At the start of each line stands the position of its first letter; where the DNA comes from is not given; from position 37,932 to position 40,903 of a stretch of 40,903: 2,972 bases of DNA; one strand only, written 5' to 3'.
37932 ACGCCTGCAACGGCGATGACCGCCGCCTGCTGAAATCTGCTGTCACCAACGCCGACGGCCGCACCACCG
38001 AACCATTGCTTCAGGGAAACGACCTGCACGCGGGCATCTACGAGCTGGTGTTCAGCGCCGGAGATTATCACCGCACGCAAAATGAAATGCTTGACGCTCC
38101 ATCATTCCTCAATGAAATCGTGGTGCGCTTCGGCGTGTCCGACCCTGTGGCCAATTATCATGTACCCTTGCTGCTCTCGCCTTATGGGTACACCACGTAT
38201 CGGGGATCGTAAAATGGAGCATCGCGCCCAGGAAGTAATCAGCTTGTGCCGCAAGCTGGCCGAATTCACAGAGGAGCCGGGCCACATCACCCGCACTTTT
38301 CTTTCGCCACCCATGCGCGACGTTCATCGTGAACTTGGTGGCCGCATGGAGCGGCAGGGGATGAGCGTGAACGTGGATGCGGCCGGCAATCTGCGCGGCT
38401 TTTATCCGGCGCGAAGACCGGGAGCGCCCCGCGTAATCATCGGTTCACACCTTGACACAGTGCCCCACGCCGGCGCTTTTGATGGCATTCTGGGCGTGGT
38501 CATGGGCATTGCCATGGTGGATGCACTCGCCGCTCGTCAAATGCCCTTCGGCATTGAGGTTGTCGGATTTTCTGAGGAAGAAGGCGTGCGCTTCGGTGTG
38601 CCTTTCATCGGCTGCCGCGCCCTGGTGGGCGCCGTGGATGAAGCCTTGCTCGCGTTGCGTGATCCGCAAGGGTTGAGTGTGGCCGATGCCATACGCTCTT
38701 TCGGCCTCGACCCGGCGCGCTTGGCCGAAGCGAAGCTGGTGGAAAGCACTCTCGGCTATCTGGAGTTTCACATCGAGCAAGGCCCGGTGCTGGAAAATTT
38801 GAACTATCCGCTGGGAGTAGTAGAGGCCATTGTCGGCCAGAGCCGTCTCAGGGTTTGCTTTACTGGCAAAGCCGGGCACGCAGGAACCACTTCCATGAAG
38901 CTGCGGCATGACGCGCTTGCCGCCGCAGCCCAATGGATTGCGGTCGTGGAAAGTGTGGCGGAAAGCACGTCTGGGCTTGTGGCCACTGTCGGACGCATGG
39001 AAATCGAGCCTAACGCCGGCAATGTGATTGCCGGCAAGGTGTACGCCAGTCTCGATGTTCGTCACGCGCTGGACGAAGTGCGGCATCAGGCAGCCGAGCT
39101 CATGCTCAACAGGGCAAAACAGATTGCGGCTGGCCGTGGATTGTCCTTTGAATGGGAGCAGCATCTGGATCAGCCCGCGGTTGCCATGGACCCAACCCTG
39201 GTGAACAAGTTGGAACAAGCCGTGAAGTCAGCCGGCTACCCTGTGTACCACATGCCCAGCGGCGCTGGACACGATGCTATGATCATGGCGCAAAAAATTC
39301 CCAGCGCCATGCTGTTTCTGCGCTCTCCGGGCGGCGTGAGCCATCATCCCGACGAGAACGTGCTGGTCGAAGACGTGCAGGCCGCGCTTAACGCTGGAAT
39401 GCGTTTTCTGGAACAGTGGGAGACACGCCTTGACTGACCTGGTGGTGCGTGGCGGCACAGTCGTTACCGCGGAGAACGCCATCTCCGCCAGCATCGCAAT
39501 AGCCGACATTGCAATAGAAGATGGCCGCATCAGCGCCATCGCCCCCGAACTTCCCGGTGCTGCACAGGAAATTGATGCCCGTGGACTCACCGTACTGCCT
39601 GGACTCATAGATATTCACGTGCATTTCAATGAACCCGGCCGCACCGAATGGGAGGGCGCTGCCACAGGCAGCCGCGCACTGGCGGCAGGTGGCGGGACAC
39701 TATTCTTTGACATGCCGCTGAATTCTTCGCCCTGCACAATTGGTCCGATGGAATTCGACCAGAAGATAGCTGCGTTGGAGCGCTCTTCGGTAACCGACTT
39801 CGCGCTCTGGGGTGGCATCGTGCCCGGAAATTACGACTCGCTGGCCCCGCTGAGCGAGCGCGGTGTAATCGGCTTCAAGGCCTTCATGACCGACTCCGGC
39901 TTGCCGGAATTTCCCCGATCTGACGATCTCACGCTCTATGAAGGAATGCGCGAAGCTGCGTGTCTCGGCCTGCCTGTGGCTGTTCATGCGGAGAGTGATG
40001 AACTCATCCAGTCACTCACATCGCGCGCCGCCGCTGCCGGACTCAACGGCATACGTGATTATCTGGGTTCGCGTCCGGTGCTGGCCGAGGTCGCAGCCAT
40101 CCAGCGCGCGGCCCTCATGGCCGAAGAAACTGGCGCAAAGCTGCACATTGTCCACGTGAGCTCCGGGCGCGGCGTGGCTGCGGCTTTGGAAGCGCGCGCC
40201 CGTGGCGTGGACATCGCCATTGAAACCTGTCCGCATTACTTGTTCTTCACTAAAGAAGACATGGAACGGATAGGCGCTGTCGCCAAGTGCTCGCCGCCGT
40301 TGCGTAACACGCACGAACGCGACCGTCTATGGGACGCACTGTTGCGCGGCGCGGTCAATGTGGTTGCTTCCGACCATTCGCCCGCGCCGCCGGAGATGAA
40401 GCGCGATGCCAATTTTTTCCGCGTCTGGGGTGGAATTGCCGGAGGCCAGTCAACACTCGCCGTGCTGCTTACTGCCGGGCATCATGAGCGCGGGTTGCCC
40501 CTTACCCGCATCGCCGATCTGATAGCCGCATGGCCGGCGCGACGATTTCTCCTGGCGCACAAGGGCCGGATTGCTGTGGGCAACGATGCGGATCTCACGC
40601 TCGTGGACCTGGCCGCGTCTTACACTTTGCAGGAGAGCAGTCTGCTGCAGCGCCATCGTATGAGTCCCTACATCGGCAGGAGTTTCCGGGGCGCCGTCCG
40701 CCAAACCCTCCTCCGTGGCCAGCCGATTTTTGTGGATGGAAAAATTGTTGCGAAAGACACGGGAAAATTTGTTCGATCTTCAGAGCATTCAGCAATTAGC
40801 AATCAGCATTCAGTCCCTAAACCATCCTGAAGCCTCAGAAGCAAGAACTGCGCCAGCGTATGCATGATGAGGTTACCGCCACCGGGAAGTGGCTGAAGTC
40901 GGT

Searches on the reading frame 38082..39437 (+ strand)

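Call 9: search_protein_families(library=pfam, proteins=[window:38082-39437:+], max_evalue=0.001)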
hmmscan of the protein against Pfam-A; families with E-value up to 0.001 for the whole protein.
window:38082-39437:+ (451 aa): 2 families
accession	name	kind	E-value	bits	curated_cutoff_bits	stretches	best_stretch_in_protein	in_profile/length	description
PF01546.33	Peptidase_M20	-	1.7e-22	80.8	24.6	1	120-444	2-205/206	Peptidase family M20/M25/M40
PF04389.22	Peptidase_M28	-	7.2e-05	23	21.3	1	113-169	11-69/193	Peptidase family M28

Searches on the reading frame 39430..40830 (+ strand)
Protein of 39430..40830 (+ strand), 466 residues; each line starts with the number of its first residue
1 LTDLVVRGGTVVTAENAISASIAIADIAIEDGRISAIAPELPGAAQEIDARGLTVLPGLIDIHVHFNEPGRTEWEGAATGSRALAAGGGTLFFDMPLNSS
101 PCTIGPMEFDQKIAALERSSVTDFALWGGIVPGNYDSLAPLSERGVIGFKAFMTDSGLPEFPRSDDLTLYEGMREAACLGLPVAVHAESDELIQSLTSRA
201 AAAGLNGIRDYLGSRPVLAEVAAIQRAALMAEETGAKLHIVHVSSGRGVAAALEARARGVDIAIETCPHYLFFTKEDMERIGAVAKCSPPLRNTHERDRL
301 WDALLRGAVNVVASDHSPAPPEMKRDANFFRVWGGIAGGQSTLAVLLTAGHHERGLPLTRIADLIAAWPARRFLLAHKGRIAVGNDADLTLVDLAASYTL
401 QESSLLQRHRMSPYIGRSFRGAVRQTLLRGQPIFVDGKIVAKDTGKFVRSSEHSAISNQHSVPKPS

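Call 9: search_protein_families(library=pfam, proteins=[window:39430-40830:+], max_evalue=0.001)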
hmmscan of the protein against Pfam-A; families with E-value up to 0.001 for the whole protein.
window:39430-40830:+ (466 aa): 2 families
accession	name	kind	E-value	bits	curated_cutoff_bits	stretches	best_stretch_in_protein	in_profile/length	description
PF01979.26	Amidohydro_1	-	2e-20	73.8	25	1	54-431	1-343/345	Amidohydrolase family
PF07969.17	Amidohydro_3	-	1.1e-16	61.8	29.7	2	156-434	254-472/472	Amidohydrolase family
